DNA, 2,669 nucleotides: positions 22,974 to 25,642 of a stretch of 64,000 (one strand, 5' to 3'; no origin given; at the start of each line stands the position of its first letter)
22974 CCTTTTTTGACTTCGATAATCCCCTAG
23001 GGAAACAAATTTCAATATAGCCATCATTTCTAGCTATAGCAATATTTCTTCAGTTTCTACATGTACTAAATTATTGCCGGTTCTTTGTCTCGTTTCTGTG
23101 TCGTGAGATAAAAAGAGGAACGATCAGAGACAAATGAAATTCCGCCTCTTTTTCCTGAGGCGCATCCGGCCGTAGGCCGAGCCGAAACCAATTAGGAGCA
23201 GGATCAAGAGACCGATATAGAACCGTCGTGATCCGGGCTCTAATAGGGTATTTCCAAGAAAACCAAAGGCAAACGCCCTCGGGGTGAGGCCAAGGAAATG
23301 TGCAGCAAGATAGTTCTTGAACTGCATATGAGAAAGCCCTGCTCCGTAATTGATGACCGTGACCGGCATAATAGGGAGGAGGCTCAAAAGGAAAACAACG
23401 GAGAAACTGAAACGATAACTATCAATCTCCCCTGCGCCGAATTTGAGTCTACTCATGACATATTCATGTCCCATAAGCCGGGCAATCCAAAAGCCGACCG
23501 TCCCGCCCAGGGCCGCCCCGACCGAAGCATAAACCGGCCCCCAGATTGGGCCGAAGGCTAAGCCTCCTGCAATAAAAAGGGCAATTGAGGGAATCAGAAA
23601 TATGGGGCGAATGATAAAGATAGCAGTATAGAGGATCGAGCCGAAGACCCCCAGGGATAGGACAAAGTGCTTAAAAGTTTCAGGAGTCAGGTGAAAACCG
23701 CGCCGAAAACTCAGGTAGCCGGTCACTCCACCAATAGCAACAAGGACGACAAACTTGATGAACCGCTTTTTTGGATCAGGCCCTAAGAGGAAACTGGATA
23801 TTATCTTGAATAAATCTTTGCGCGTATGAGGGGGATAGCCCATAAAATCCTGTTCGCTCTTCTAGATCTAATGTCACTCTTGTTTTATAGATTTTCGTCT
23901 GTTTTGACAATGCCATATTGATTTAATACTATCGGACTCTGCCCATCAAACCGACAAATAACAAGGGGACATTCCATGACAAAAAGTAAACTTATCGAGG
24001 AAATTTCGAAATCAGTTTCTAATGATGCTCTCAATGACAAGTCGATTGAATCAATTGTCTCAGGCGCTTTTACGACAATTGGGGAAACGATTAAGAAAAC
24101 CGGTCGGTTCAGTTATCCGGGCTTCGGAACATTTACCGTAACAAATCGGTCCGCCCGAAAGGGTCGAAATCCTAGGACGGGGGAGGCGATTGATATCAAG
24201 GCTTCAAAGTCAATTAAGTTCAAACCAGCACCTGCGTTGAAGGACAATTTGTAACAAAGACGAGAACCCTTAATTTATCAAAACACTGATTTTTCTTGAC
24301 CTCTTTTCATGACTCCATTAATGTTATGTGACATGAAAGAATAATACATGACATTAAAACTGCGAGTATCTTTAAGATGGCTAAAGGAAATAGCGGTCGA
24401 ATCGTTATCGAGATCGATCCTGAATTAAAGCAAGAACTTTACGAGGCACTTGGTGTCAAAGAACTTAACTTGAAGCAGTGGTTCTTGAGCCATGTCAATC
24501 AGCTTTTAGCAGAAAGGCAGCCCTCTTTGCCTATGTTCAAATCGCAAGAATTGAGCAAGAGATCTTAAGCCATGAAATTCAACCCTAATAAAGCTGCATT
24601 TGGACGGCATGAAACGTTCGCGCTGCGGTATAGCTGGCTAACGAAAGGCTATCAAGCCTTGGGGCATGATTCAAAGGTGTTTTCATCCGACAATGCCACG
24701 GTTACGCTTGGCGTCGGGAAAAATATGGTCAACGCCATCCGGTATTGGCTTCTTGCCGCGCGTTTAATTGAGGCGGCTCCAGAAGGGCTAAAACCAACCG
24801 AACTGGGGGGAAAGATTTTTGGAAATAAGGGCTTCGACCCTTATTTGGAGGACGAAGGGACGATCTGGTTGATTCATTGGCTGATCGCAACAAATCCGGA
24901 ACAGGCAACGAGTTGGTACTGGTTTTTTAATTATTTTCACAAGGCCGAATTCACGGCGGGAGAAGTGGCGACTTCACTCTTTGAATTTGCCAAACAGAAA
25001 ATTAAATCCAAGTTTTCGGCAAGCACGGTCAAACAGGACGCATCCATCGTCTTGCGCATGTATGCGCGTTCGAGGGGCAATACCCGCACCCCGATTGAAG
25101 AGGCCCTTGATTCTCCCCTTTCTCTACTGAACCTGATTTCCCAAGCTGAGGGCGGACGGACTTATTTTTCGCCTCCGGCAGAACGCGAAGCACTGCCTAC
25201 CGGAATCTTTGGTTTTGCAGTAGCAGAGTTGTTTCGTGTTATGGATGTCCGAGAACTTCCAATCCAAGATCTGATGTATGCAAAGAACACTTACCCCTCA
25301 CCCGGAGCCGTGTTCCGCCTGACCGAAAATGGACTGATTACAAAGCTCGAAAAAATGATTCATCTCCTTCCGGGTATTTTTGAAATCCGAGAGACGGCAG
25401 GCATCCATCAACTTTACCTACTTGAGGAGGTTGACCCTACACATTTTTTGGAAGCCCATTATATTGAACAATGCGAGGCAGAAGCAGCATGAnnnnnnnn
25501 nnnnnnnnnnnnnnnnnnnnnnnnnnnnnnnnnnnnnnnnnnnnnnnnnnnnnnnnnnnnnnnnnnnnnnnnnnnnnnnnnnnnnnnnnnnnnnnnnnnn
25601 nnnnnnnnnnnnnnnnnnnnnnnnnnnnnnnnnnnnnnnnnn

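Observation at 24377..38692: Ssp-type phosphorothioation module lacking a cysteine desulfurase, coupled to a DptFGH/SspFGH-like three-gene module of different base composition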

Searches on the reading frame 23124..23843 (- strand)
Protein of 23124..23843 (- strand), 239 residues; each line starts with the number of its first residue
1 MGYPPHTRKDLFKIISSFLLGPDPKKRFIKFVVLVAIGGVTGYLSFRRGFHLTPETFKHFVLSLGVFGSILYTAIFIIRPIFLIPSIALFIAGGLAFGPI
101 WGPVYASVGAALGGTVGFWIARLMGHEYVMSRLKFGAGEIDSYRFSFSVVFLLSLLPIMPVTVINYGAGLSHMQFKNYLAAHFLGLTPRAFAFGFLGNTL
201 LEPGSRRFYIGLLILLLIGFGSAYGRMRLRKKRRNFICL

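Call 9: search_protein_families(library=pfam, proteins=[window:23124-23843:-], max_evalue=0.001)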
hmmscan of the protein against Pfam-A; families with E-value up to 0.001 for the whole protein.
window:23124-23843:- (239 aa): 1 family
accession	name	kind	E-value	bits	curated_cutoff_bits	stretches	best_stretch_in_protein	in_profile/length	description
PF09335.16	VTT_dom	-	3e-21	76.6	33.9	1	84-198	1-122/123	VTT domain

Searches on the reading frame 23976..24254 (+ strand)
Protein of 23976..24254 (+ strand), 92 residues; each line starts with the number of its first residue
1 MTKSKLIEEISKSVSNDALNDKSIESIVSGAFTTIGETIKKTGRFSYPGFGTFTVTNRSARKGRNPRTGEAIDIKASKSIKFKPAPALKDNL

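Call 3: search_protein_families(library=padloc, proteins=[window:23976-24254:+], max_evalue=0.001)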
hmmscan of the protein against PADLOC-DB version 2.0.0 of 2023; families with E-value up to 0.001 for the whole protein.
window:23976-24254:+ (92 aa): 0 families

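Call 4: search_protein_families(library=pfam, proteins=[window:23976-24254:+], max_evalue=0.01)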
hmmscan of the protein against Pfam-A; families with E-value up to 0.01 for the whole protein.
window:23976-24254:+ (92 aa): 2 families
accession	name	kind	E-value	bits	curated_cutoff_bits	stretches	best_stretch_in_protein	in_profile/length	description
PF00216.26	Bac_DNA_binding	-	1.2e-26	93.2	22.4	1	1-91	1-88/90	Bacterial DNA-binding protein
PF18291.6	HU-HIG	-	0.0016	18.9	26.2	1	3-91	34-117/125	HU domain fused to wHTH, Ig, or Glycine-rich motif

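Call 5: search_protein_families(library=ncbifam, proteins=[window:23976-24254:+], max_evalue=0.01)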
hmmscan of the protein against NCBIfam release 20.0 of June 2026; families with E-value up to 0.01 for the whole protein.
window:23976-24254:+ (92 aa): 6 families
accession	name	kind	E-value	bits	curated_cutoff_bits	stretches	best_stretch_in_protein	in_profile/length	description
NF001222.0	PRK00199.1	equivalog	6.2e-18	64.8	115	1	1-91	1-89/95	integration host factor subunit beta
NF001401.0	PRK00285.1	equivalog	5e-17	61.9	111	1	1-91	6-93/103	integration host factor subunit alpha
TIGR00988.1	hip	equivalog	5.3e-17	61.9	119.95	1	1-91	1-89/94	integration host factor subunit beta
NF007945.0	PRK10664.1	equivalog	6e-15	55.6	157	1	1-91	1-88/90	nucleoid-associated protein HU-beta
TIGR00987.1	himA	equivalog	1.1e-12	48.1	120.25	1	2-91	3-89/96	integration host factor subunit alpha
NF008023.0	PRK10753.1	equivalog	1.8e-11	44.2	162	1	1-91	1-88/90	nucleoid-associated protein HU-alpha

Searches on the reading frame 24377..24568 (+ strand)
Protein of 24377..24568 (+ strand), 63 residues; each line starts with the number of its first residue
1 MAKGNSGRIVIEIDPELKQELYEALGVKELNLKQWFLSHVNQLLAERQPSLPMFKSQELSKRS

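Call 3: search_protein_families(library=padloc, proteins=[window:24377-24568:+], max_evalue=0.001)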
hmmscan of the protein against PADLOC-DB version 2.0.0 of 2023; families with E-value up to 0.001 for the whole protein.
window:24377-24568:+ (63 aa): 0 families

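Call 4: search_protein_families(library=pfam, proteins=[window:24377-24568:+], max_evalue=0.01)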
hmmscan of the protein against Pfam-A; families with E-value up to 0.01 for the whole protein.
window:24377-24568:+ (63 aa): 0 families

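Call 5: search_protein_families(library=ncbifam, proteins=[window:24377-24568:+], max_evalue=0.01)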
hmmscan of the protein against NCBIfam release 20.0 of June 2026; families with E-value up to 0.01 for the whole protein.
window:24377-24568:+ (63 aa): 0 families

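Call 48: find_homologous_proteins(query=window:24377-24568:+, max_evalue=0.001)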
Query window:24377-24568:+ (63 aa): 204 proteins with E <= 0.001 among 204 candidates; the best 120 are listed.
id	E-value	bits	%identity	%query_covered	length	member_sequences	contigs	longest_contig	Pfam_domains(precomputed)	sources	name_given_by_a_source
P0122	1.1e-32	128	100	100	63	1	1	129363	-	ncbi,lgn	-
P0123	4.7e-27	110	86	100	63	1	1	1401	-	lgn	-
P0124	8.8e-26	106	83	95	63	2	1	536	-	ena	-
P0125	1.0e-23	100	82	97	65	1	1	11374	-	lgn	-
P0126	3.7e-22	95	77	100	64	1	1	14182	-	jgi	jgi:hypothetical protein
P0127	9.2e-19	84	79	75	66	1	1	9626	-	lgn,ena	-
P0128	1.4e-18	83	67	100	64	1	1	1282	-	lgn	-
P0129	5.3e-18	82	69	92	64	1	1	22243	-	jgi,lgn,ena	-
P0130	9.9e-18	81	66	100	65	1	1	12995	-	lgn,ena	-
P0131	2.9e-17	79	67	98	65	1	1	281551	-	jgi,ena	-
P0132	4.5e-17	79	67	95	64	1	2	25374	-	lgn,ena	-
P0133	6.1e-17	78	71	90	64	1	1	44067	-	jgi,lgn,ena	-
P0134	1.9e-16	77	66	100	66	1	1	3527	-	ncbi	-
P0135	3.9e-16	76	67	98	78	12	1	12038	-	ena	-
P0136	7.7e-16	75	63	100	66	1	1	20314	-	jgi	-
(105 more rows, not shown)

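Call 52: search_solved_structures(query=A1, max_evalue=10, show_alignments=2)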
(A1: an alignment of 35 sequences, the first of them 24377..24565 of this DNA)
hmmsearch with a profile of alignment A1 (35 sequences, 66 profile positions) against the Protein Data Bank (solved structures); distinct sequences matched with E-value up to 10: 1.
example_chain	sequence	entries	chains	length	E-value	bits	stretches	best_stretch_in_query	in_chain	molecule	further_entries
6lnw_C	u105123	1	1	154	0.44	14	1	20-60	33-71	Accessory secretory protein Asp3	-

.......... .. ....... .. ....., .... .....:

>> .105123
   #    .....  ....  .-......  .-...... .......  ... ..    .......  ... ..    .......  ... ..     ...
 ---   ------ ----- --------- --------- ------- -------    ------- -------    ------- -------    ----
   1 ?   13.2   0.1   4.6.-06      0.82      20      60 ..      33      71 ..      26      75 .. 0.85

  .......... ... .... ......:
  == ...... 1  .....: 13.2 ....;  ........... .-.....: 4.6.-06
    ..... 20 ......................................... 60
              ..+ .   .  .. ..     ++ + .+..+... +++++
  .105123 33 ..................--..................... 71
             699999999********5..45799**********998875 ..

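Call 57: predict_structure(alignment_id=A1)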
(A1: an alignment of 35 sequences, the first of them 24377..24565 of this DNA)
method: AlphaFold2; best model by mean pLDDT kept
length: 63 residues; sequences in the alignment: 35
mean_pLDDT: 59.7   pTM: 0.30
mean pLDDT of the five models: 59.7, 59.0, 52.9, 52.4, 50.2
residues with pLDDT >= 90: 0; 70-90: 18; 50-70: 25; < 50: 20
segments of 3 or more residues with pLDDT < 50: 1-3, 48-63
pLDDT, mean of each block of 10 residues (from residue 1): 53 70 66 70 61 45 40
secondary structure, 60 per line:
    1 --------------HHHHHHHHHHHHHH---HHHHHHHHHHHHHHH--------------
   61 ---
elements in order: H15-28 H32-46

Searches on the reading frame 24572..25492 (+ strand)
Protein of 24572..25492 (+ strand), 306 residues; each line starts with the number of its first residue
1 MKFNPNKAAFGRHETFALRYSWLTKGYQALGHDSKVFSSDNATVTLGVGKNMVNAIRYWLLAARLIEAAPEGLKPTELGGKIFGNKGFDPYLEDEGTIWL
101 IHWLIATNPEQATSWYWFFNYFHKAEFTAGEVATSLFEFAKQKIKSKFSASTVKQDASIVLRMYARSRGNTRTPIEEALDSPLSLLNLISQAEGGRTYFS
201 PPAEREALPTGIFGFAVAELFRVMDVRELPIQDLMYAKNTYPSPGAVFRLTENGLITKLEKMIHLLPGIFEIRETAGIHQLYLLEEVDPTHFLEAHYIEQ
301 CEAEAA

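Call 3: search_protein_families(library=padloc, proteins=[window:24572-25492:+], max_evalue=0.001)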
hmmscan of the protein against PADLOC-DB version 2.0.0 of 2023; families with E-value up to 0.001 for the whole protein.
window:24572-25492:+ (306 aa): 11 families
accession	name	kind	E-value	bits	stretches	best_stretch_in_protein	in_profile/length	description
PDLC02768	SspB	-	9.6e-91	302.1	1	9-297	2-295/295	SspB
PDLC02769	SspB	-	1.2e-87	291.9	1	9-282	2-278/282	SspB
PDLC02766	SspB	-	1.4e-69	232.6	1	10-283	3-282/285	SspB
PDLC02760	SspB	-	5.3e-54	181.6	1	9-281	3-268/269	SspB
PDLC02764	SspB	-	7.2e-46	154.8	1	10-283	1-270/276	SspB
PDLC02762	SspB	-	8.3e-41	138.2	1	10-297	3-291/293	SspB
PDLC02765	SspB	-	5.7e-34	116.5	1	8-282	2-284/292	SspB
PDLC02763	SspB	-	1.5e-26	91.7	1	7-169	4-161/279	SspB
PDLC02767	SspB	-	2.3e-18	64.9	1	9-271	7-284/295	SspB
PDLC02761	SspB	-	6.4e-15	53.3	1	86-283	112-320/340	SspB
PDLC02510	BrxP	-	2.5e-05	20.7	1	7-291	522-770/779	BrxP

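Call 4: search_protein_families(library=pfam, proteins=[window:24572-25492:+], max_evalue=0.01)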
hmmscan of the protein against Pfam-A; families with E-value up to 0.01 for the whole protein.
window:24572-25492:+ (306 aa): 1 family
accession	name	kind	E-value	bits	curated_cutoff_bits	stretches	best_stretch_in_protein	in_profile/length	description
PF13182.11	DUF4007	-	5.4e-82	275.6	27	1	10-297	1-288/288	Protein of unknown function (DUF4007)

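Call 5: search_protein_families(library=ncbifam, proteins=[window:24572-25492:+], max_evalue=0.01)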
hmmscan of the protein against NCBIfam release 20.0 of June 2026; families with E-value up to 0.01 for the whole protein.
window:24572-25492:+ (306 aa): 0 families
